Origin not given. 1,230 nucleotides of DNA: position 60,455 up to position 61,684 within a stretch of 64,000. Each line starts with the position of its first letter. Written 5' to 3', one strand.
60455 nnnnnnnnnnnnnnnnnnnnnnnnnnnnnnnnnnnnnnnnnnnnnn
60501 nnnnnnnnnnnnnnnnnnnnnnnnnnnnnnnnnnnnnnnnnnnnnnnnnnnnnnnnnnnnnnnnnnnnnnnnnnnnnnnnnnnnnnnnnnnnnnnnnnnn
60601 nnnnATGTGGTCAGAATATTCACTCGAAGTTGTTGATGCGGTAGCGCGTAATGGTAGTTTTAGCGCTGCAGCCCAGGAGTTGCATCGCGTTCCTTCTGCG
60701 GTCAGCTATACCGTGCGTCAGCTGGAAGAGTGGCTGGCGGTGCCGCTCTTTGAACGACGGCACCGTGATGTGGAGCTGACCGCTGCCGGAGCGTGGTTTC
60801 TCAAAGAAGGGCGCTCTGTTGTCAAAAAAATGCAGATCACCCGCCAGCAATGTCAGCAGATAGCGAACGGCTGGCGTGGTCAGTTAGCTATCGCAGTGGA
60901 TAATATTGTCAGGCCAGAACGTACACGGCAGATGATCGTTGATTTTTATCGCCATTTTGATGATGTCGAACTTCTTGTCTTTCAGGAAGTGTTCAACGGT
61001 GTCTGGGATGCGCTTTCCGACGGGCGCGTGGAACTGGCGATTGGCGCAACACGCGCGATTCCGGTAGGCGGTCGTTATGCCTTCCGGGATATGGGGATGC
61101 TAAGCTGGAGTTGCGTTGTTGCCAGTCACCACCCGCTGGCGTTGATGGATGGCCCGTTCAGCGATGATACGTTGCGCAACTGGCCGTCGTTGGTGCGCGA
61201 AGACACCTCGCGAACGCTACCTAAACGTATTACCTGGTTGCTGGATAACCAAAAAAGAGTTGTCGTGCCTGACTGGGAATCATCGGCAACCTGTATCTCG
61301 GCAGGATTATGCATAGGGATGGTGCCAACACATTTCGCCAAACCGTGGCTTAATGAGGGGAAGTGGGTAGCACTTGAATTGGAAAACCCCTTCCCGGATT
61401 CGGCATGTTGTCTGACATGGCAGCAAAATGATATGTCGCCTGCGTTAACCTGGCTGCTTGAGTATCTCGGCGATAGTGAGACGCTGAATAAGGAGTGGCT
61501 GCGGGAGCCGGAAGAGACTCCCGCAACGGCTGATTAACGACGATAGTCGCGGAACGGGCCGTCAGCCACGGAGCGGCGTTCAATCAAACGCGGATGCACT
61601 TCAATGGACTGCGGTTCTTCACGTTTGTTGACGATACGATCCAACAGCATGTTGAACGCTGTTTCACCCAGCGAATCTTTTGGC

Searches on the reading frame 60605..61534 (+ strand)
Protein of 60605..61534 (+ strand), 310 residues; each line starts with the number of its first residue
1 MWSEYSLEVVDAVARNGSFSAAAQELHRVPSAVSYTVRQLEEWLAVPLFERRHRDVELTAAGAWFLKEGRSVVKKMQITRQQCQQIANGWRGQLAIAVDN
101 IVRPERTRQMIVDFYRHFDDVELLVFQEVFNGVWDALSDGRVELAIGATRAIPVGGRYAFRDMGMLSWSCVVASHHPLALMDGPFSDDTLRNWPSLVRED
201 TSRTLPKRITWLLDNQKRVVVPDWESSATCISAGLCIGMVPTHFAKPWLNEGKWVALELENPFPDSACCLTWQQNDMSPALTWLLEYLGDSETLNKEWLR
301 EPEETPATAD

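Call 15: find_related_loci(query=window:60605-61534:+, collection=genome_contigs, flank=2000)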
Query window:60605-61534:+ (310 aa) in genome_contigs; peptide patterns used: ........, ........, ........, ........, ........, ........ (x = any residue, [..] = any of these).
266 stretches matched a pattern; 257 encode a relative of the query (tblastn E <= 1e-3); the best 80 are kept; 80 distinct loci.
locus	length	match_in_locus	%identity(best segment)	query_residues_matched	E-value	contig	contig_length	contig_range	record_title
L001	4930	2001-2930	98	1-310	0e+0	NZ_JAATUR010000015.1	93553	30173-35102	Escherichia coli strain SCPM-O-B-8794 15length=93553, whole genome shotgun sequence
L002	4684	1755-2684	98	1-310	0e+0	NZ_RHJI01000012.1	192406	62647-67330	Escherichia sp. E1V33 1V33_12_consensus, whole genome shotgun sequence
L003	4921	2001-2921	93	1-307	0e+0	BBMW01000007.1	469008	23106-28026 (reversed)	Citrobacter werkmanii NBRC 105721 DNA, contig: CIWKM07, whole genome shotgun sequence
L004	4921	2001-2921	93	1-307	0e+0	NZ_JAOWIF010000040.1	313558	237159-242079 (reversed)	Citrobacter sp. Cu233 233, whole genome shotgun sequence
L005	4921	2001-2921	93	1-307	0e+0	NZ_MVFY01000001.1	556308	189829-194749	Citrobacter portucalensis strain A60 A60_S7_L001_NODE_1_length_556308_cov_17.9926, whole genome shotgun sequence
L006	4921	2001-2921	93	1-307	0e+0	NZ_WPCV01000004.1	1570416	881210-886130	Citrobacter sp. On2M On2M_4, whole genome shotgun sequence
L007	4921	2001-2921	93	1-307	0e+0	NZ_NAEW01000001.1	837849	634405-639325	Citrobacter braakii strain ATCC 51113 CbraakiiATCC_L001_NODE_1_length_837849__22.4616, whole genome shotgun sequence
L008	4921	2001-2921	93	1-307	0e+0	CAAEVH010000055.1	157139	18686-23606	MAG TPA_asm: uncultured Raoultella sp., isolate HGM20637, WGS project CAAEVH010000000 data, contig: ERS608581_38_k95_706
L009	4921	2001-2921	93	1-307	0e+0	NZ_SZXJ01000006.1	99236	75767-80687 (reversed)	Citrobacter sp. wls619 contig34, whole genome shotgun sequence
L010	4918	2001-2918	93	1-306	0e+0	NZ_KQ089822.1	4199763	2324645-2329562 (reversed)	Citrobacter sp. MGH106 aetzL-supercont1.1, whole genome shotgun sequence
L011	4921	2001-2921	93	1-307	0e+0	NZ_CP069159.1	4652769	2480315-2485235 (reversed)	Citrobacter sp. R56 chromosome, complete genome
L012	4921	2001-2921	93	1-307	0e+0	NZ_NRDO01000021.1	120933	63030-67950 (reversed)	Citrobacter sp. NCU1 contig_21, whole genome shotgun sequence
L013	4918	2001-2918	92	1-306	0e+0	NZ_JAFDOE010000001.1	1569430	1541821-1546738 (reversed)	Citrobacter sp. FP75 contig1, whole genome shotgun sequence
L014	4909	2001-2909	93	1-303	0e+0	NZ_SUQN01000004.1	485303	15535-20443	Citrobacter gillenii strain UMG736 UMG736_4, whole genome shotgun sequence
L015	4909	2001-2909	93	1-303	0e+0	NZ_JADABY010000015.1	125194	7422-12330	Citrobacter sp. Res13-Sevr-PEB04-36 seq_tig15, whole genome shotgun sequence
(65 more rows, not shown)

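Call 20: find_homologous_proteins(query=window:60605-61534:+, max_evalue=1e-40)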
Query window:60605-61534:+ (310 aa): 565 proteins with E <= 1e-40 among 3237 candidates; the best 120 are listed.
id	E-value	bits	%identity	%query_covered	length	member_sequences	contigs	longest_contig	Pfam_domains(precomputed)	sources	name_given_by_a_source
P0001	1.4e-210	716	99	100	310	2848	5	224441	PF00126.34,PF03466.26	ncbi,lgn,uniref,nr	ncbi:DNA-binding transcriptional activator PunR [Escherichia coli]|uniref:DNA-binding transcriptiona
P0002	1.9e-210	716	99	100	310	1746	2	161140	PF00126.34,PF03466.26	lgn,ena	-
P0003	5.2e-192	655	91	99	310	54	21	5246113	PF00126.34,PF03466.26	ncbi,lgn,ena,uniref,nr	ncbi:DNA-binding transcriptional activator PunR [Citrobacter amalonaticus]|uniref:DNA-binding transc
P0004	1.7e-188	644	89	99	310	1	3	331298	PF00126.34,PF03466.26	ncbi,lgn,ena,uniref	ncbi:DNA-binding transcriptional activator PunR [Citrobacter amalonaticus]|uniref:DNA-binding transc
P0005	5.9e-187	638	88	99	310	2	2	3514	PF00126.34,PF03466.26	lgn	-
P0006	8.7e-187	638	89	97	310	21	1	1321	PF00126.34,PF03466.26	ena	-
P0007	5.8e-186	635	87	100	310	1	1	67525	PF00126.34,PF03466.26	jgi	jgi:DNA-binding transcriptional LysR family regulator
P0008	2.1e-185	633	87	98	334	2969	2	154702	PF00126.34,PF03466.26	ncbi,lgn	ncbi:TPA: DNA-binding transcriptional activator PunR [Klebsiella pneumoniae]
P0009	9.8e-185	631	88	98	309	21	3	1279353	PF00126.34,PF03466.26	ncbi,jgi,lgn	-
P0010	5.7e-184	629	86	98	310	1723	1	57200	PF00126.34,PF03466.26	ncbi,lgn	-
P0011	2.4e-183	627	88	97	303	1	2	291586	PF00126.34,PF03466.26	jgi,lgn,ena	-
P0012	3.0e-183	626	87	98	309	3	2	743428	PF00126.34,PF03466.26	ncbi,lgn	-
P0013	7.9e-183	625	87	98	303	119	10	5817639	PF00126.34,PF03466.26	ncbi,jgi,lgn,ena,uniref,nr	ncbi:LysR family transcriptional regulator [Kosakonia radicincitans DSM 16656]|uniref:DNA-binding tr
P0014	2.5e-182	623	88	97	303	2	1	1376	PF00126.34,PF03466.26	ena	-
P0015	3.3e-181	620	85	100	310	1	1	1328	PF00126.34,PF03466.26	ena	-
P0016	6.9e-181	619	86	98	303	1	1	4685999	PF00126.34,PF03466.26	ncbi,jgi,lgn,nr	ncbi:LysR family transcriptional regulator [Kosakonia cowanii]|jgi:DNA-binding transcriptional LysR 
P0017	7.0e-181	619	86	98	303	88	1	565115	PF00126.34,PF03466.26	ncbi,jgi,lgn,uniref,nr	ncbi:DNA-binding transcriptional activator PunR [Kosakonia cowanii]|uniref:DNA-binding transcription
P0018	8.1e-181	618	86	98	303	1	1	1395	PF00126.34,PF03466.26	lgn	-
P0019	8.2e-181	618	86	98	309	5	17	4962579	PF00126.34,PF03466.26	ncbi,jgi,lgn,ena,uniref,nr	ncbi:MAG: LysR family transcriptional regulator [Yokenella regensburgei]|jgi:DNA-binding transcripti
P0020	1.1e-180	618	86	98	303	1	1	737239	PF00126.34,PF03466.26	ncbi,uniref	ncbi:DNA-binding transcriptional activator PunR [Kosakonia cowanii]|uniref:DNA-binding transcription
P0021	2.1e-180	617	87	98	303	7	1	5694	PF00126.34,PF03466.26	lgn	-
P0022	2.1e-180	617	85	98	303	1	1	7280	PF00126.34,PF03466.26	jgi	-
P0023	2.2e-180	617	85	98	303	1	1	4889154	PF00126.34,PF03466.26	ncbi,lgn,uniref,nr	ncbi:DNA-binding transcriptional activator PunR [Kosakonia cowanii]|uniref:DNA-binding transcription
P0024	3.1e-180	616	86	97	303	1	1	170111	PF00126.34,PF03466.26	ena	-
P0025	3.2e-180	616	85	98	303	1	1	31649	PF00126.34,PF03466.26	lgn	-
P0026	3.2e-180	616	85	98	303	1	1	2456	PF00126.34,PF03466.26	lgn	-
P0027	6.4e-180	615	86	98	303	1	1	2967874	PF00126.34,PF03466.26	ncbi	-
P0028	6.6e-180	615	86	98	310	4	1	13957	PF00126.34,PF03466.26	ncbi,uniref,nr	ncbi:DNA-binding transcriptional activator PunR [uncultured Pluralibacter sp.]|uniref:DNA-binding tr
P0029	7.7e-180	615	85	98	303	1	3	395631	PF00126.34,PF03466.26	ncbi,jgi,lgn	-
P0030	9.6e-180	615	85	98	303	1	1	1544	PF00126.34,PF03466.26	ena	-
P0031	1.3e-179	614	85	98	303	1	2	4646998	PF00126.34,PF03466.26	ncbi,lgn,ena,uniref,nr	ncbi:LysR family transcriptional regulator [Kosakonia cowanii JCM 10956 = DSM 18146]|uniref:LysR fam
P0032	5.4e-179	612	87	98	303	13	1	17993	PF00126.34,PF03466.26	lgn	-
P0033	4.3e-178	609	85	98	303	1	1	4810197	PF00126.34,PF03466.26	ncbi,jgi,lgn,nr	ncbi:DNA-binding transcriptional activator PunR [Enterobacter asburiae]|nr:DNA-binding transcription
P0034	4.6e-178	609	85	98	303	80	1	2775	PF00126.34,PF03466.26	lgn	-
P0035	6.3e-178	609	85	97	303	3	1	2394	PF00126.34,PF03466.26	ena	-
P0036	5.2e-177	606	84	98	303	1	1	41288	PF00126.34,PF03466.26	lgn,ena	-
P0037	2.0e-176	604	85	98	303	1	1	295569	PF00126.34,PF03466.26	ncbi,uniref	ncbi:DNA-binding transcriptional activator PunR [Siccibacter turicensis]|uniref:DNA-binding transcri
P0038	2.2e-176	604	84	98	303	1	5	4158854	PF00126.34,PF03466.26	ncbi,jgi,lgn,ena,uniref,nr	ncbi:DNA-binding transcriptional activator PunR [Siccibacter colletis]|jgi:DNA-binding transcription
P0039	2.2e-176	604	84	98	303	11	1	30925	PF00126.34,PF03466.26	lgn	-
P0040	3.0e-176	603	84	98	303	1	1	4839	PF00126.34,PF03466.26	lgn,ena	-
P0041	3.6e-176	603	84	98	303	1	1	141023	PF00126.34,PF03466.26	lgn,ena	-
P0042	4.0e-176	603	85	98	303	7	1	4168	PF00126.34,PF03466.26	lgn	-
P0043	5.5e-176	602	84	98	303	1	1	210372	PF00126.34,PF03466.26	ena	-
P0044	7.7e-176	602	84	98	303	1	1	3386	PF00126.34,PF03466.26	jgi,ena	-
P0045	9.2e-176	602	84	98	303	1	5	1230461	PF00126.34,PF03466.26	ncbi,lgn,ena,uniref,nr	ncbi:LysR family transcriptional regulator [Franconibacter sp. IITDAS19]|uniref:DNA-binding transcri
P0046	9.5e-176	602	83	98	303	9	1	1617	PF00126.34,PF03466.26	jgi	-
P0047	1.1e-175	601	84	98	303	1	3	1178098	PF00126.34,PF03466.26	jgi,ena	-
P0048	3.3e-175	600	83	98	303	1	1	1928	PF00126.34,PF03466.26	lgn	-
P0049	7.9e-175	599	83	98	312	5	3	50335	PF00126.34,PF03466.26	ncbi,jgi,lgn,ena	-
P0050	1.5e-174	598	83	98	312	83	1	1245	PF00126.34,PF03466.26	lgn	-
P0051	1.2e-172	592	80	98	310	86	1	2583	PF00126.34,PF03466.26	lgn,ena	-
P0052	3.5e-172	590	84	98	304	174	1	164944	PF00126.34,PF03466.26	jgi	-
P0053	1.3e-171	588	83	98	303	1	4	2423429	PF00126.34,PF03466.26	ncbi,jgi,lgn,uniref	ncbi:DNA-binding transcriptional activator PunR [Cronobacter turicensis]|uniref:DNA-binding transcri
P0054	2.7e-171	587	89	91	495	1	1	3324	PF00126.34,PF16989.11,PF03466.26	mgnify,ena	mgnify:CR=1 FL=1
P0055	4.5e-171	586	83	98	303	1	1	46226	PF00126.34,PF03466.26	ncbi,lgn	ncbi:DNA-binding transcriptional activator PunR [Cronobacter turicensis]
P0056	9.4e-171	585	83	98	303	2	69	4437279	PF00126.34,PF03466.26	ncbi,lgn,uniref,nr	ncbi:DNA-binding transcriptional activator PunR [Cronobacter turicensis]|uniref:LysR family transcri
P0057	3.3e-170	583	83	98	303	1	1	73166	PF00126.34,PF03466.26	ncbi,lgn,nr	ncbi:LysR family transcriptional regulator [Cronobacter turicensis]|nr:LysR family transcriptional r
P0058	5.4e-170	583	83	98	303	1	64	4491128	PF00126.34,PF03466.26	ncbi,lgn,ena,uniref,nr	ncbi:DNA-binding transcriptional activator PunR [Cronobacter malonaticus]|uniref:DNA-binding transcr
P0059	2.3e-169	581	81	97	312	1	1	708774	PF00126.34,PF03466.26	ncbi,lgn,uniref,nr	ncbi:DNA-binding transcriptional activator PunR [Entomohabitans teleogrylli]|uniref:DNA-binding tran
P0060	4.6e-169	580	82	98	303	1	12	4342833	PF00126.34,PF03466.26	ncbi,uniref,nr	ncbi:LysR family transcriptional regulator [Cronobacter malonaticus]|uniref:DNA-binding transcriptio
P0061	1.1e-167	575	80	97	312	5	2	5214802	PF00126.34,PF03466.26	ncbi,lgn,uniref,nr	ncbi:DNA-binding transcriptional activator PunR [Cedecea neteri]|uniref:LysR family transcriptional 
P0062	1.5e-167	575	81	97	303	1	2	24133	PF00126.34,PF03466.26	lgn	-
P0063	1.1e-166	572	80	97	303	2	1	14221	PF00126.34,PF03466.26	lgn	-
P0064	3.1e-165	567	80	100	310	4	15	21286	PF00126.34,PF03466.26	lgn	-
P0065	4.6e-165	567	78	98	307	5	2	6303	PF00126.34,PF03466.26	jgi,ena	-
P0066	8.1e-165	566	79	98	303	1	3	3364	PF00126.34,PF03466.26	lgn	-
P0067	9.5e-165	566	79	98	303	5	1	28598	PF00126.34,PF03466.26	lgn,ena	-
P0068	2.3e-164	564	78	99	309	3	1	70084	PF00126.34,PF03466.26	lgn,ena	-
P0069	9.3e-164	562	77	98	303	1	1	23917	PF00126.34,PF03466.26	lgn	-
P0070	1.3e-163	562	79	98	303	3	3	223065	PF00126.34,PF03466.26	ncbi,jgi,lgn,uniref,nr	ncbi:DNA-binding transcriptional activator PunR [Atlantibacter subterraneus]|uniref:DNA-binding tran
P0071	2.0e-163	561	79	98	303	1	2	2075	PF00126.34,PF03466.26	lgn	-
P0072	2.4e-163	561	79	97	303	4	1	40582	PF00126.34,PF03466.26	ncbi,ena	-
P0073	7.4e-163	559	79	98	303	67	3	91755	PF00126.34,PF03466.26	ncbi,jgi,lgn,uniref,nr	ncbi:DNA-binding transcriptional activator PunR [Atlantibacter hermannii]|uniref:DNA-binding transcr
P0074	1.1e-162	559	77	98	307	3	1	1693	PF00126.34,PF03466.26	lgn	-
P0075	1.7e-162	558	87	86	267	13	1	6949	PF00126.34,PF03466.26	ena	-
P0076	4.9e-162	557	79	98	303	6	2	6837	PF00126.34,PF03466.26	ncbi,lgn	-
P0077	1.2e-161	555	79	98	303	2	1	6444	PF00126.34,PF03466.26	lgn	-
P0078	1.5e-161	555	77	98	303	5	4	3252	PF00126.34,PF03466.26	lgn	-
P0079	1.6e-161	555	77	98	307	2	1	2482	PF00126.34,PF03466.26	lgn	-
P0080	2.5e-161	554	77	98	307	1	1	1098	PF00126.34,PF03466.26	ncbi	-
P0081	3.5e-161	554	77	97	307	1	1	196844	PF00126.34,PF03466.26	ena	-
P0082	3.5e-161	554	79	96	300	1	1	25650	PF00126.34,PF03466.26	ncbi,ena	-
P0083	3.6e-161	554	76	98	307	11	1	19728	PF00126.34,PF03466.26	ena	-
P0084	4.4e-161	553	78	98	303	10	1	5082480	PF00126.34,PF03466.26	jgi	jgi:DNA-binding transcriptional LysR family regulator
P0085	5.1e-161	553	77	98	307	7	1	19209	PF00126.34,PF03466.26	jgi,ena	-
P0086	6.0e-161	553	78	100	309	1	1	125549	PF00126.34,PF03466.26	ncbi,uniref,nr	ncbi:LysR family transcriptional regulator [Shimwellia pseudoproteus]|uniref:DNA-binding transcripti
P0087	1.1e-160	552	77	99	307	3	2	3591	PF00126.34,PF03466.26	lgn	-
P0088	5.4e-160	550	85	87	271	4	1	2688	PF00126.34,PF03466.26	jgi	jgi:DNA-binding transcriptional LysR family regulator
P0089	5.5e-159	547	76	98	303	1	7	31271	PF00126.34,PF03466.26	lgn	-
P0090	3.1e-157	541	78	96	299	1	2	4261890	PF00126.34,PF03466.26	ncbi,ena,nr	ncbi:transcriptional regulator [Salmonella enterica subsp. enterica serovar Choleraesuis]|nr:transcr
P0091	5.9e-157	540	77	97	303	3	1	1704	PF00126.34,PF03466.26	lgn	-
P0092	3.2e-156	538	75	99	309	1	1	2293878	PF00126.34,PF03466.26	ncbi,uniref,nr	ncbi:DNA-binding transcriptional activator PunR [Mangrovibacter yixingensis]|uniref:DNA-binding tran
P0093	8.0e-154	530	73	99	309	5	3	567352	PF00126.34,PF03466.26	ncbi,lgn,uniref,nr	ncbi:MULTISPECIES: DNA-binding transcriptional activator PunR [Mangrovibacter]|uniref:DNA-binding tr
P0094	2.6e-153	528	76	96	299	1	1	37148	PF00126.34,PF03466.26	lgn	-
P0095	8.6e-151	520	76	98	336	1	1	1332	PF00126.34,PF03466.26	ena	-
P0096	9.8e-151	519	88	82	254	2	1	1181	PF00126.34,PF03466.26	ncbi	ncbi:MAG: DNA-binding transcriptional activator PunR, partial [Kluyvera ascorbata]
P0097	1.2e-150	519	85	81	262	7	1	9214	PF03466.26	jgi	-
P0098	2.7e-149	515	73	96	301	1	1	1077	PF00126.34,PF03466.26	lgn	-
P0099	9.3e-149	513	72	97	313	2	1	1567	PF00126.34,PF03466.26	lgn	-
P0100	1.4e-148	512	72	97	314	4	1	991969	PF00126.34,PF03466.26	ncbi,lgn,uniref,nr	ncbi:DNA-binding transcriptional activator PunR [Serratia ficaria]|uniref:DNA-binding transcriptiona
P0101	6.7e-148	510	70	99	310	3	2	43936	PF00126.34,PF03466.26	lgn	-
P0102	8.3e-148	510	70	98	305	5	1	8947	PF00126.34,PF03466.26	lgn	-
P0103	2.2e-147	509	73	97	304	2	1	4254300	PF00126.34,PF03466.26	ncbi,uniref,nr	ncbi:DNA-binding transcriptional activator PunR [Erwinia sp. 9145]|uniref:DNA-binding transcriptiona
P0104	5.5e-147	507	71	100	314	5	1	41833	PF00126.34,PF03466.26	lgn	-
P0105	7.5e-147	507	70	100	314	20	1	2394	PF00126.34,PF03466.26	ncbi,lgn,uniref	ncbi:MAG: DNA-binding transcriptional activator PunR [Serratia inhibens]|uniref:DNA-binding transcri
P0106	1.6e-146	506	71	97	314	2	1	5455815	PF00126.34,PF03466.26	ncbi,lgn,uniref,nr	ncbi:LysR family transcriptional regulator [Serratia plymuthica]|uniref:DNA-binding transcriptional 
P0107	1.9e-146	505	71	98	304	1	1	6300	PF00126.34,PF03466.26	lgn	-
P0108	2.0e-146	505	70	100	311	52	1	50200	PF00126.34,PF03466.26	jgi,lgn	-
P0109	3.0e-146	505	71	97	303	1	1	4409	PF00126.34,PF03466.26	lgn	-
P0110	3.1e-146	505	71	100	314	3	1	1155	PF00126.34,PF03466.26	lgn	-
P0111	3.3e-146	505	89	77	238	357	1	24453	PF03466.26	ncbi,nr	ncbi:LysR family transcriptional regulator, partial [Salmonella enterica subsp. enterica serovar Bra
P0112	3.6e-146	504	70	98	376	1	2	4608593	PF00126.34,PF03466.26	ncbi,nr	ncbi:putative DNA-binding transcriptional regulator [Yersinia pseudotuberculosis]|nr:glycine cleavag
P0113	4.0e-146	504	70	96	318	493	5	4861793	PF00126.34,PF03466.26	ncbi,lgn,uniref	ncbi:DNA-binding transcriptional activator PunR [Serratia ureilytica]|uniref:DNA-binding transcripti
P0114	4.6e-146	504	71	97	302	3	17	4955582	PF00126.34,PF03466.26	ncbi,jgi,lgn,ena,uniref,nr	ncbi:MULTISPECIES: DNA-binding transcriptional activator PunR [Winslowiella]|uniref:DNA-binding tran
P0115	5.2e-146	504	71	97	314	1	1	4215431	PF00126.34,PF03466.26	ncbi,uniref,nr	ncbi:DNA-binding transcriptional activator PunR [Serratia sp. UGAL515B_01]|uniref:DNA-binding transc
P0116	6.1e-146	504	71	98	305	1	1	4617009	PF00126.34,PF03466.26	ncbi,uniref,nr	ncbi:Transcriptional regulator [Paramixta manurensis]|uniref:Transcriptional regulator n=1 Tax=Param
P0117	6.3e-146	504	71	97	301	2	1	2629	PF00126.34,PF03466.26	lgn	-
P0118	1.0e-145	503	82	85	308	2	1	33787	PF00126.34,PF03466.26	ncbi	-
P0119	1.2e-145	503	70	97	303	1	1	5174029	PF00126.34,PF03466.26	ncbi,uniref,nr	ncbi:DNA-binding transcriptional activator PunR [Pantoea sp. BAV 3049]|uniref:DNA-binding transcript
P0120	1.3e-145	503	70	97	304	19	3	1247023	PF00126.34,PF03466.26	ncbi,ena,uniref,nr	ncbi:LysR family transcriptional regulator [Erwinia sp. S43]|uniref:LysR family transcriptional regu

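Call 22: find_encoding_contigs(protein=P0106, flank=1500, max_places=1)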
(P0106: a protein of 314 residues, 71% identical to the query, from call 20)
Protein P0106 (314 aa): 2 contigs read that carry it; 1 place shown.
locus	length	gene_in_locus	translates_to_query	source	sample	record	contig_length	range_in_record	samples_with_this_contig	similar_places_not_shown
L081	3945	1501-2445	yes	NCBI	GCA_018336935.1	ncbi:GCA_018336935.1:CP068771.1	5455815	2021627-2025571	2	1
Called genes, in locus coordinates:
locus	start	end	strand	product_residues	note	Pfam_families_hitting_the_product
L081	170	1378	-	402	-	PF07690:MFS_1, PF00083:Sugar_tr (weak)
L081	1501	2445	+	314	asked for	PF00126:HTH_1, PF03466:LysR_substrate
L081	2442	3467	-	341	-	PF00356:LacI, PF00532:Peripla_BP_1, PF13407:Peripla_BP_4, PF13377:Peripla_BP_3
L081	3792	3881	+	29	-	PF28012:YnhF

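Call 23: find_encoding_contigs(protein=P0112, flank=1500, max_places=1)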
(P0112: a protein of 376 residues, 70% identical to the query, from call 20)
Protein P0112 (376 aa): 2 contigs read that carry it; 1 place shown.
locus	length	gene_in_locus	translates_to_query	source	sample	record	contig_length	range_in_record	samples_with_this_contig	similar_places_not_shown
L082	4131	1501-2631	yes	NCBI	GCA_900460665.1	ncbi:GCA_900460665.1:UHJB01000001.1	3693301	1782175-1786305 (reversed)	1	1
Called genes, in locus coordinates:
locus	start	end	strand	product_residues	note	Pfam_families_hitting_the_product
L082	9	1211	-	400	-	PF00083:Sugar_tr, PF07690:MFS_1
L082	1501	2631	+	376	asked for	PF00126:HTH_1, PF03466:LysR_substrate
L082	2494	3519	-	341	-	PF00356:LacI, PF00532:Peripla_BP_1, PF13407:Peripla_BP_4, PF13377:Peripla_BP_3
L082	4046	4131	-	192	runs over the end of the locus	PF00081:Sod_Fe_N, PF02777:Sod_Fe_C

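Call 24: find_encoding_contigs(protein=P0103, flank=1500, max_places=1)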
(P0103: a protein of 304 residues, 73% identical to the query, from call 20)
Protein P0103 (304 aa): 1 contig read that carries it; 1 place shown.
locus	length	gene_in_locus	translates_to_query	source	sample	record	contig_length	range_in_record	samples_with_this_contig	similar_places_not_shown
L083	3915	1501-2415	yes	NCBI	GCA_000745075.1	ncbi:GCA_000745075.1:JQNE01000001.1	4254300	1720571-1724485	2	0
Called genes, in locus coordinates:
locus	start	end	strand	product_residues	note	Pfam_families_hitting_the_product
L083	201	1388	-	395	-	PF00083:Sugar_tr (weak), PF07690:MFS_1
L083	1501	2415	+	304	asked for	PF00126:HTH_1, PF03466:LysR_substrate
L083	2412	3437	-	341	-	PF00356:LacI, PF00532:Peripla_BP_1, PF13407:Peripla_BP_4, PF13377:Peripla_BP_3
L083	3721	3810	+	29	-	PF28012:YnhF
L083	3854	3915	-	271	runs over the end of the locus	PF00877:NLPC_P60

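Call 25: find_encoding_contigs(protein=P0119, flank=1500, max_places=1)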
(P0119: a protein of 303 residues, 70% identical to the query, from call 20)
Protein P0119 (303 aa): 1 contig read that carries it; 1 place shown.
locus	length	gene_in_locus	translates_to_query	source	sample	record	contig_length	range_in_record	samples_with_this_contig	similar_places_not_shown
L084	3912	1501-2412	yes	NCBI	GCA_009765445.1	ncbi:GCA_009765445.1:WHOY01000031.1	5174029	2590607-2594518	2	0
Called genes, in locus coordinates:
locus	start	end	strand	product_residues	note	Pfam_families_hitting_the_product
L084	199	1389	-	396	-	PF07690:MFS_1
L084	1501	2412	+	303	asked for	PF00126:HTH_1, PF03466:LysR_substrate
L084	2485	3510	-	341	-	PF00356:LacI, PF00532:Peripla_BP_1, PF13407:Peripla_BP_4, PF13377:Peripla_BP_3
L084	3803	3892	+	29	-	PF28012:YnhF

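Call 26: find_encoding_contigs(protein=P0092, flank=1500, max_places=1)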
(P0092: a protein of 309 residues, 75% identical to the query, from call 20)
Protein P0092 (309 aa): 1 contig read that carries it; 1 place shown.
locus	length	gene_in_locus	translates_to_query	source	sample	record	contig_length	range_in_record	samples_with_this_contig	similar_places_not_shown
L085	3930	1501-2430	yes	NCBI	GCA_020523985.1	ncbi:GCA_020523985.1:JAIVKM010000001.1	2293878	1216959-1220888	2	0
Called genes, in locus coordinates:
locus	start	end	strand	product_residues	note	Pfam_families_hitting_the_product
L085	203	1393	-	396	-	PF00083:Sugar_tr, PF07690:MFS_1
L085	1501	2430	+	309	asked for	PF00126:HTH_1, PF03466:LysR_substrate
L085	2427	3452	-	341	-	PF00356:LacI, PF00532:Peripla_BP_1, PF13407:Peripla_BP_4, PF13377:Peripla_BP_3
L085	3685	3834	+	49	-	PF28012:YnhF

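Call 27: find_encoding_contigs(protein=P0061, flank=1500, max_places=1)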
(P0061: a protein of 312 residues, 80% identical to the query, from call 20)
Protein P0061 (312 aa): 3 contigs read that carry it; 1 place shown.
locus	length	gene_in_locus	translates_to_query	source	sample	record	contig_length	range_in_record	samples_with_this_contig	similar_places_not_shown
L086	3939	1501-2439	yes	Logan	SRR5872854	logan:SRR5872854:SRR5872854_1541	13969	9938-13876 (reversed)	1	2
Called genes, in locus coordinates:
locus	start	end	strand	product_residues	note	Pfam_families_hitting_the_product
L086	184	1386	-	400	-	PF06609:TRI12 (weak), PF07690:MFS_1, PF00083:Sugar_tr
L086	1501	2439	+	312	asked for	PF00126:HTH_1, PF03466:LysR_substrate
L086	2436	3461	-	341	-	PF00356:LacI, PF00532:Peripla_BP_1, PF13407:Peripla_BP_4, PF13377:Peripla_BP_3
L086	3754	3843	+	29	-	PF28012:YnhF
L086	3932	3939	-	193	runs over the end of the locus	PF00081:Sod_Fe_N, PF02777:Sod_Fe_C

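Call 28: find_encoding_contigs(protein=P0058, flank=1500, max_places=1)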
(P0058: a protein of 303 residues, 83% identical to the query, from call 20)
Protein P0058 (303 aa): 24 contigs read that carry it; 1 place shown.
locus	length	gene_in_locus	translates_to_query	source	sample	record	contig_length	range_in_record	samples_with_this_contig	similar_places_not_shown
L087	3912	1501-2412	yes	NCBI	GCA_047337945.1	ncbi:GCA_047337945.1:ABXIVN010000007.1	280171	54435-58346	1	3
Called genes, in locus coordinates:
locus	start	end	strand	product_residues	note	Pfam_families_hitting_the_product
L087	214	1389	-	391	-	PF07690:MFS_1, PF00083:Sugar_tr (weak)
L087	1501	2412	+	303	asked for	PF00126:HTH_1, PF03466:LysR_substrate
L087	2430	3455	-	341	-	PF00356:LacI, PF00532:Peripla_BP_1, PF13407:Peripla_BP_4, PF13377:Peripla_BP_3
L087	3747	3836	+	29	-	PF28012:YnhF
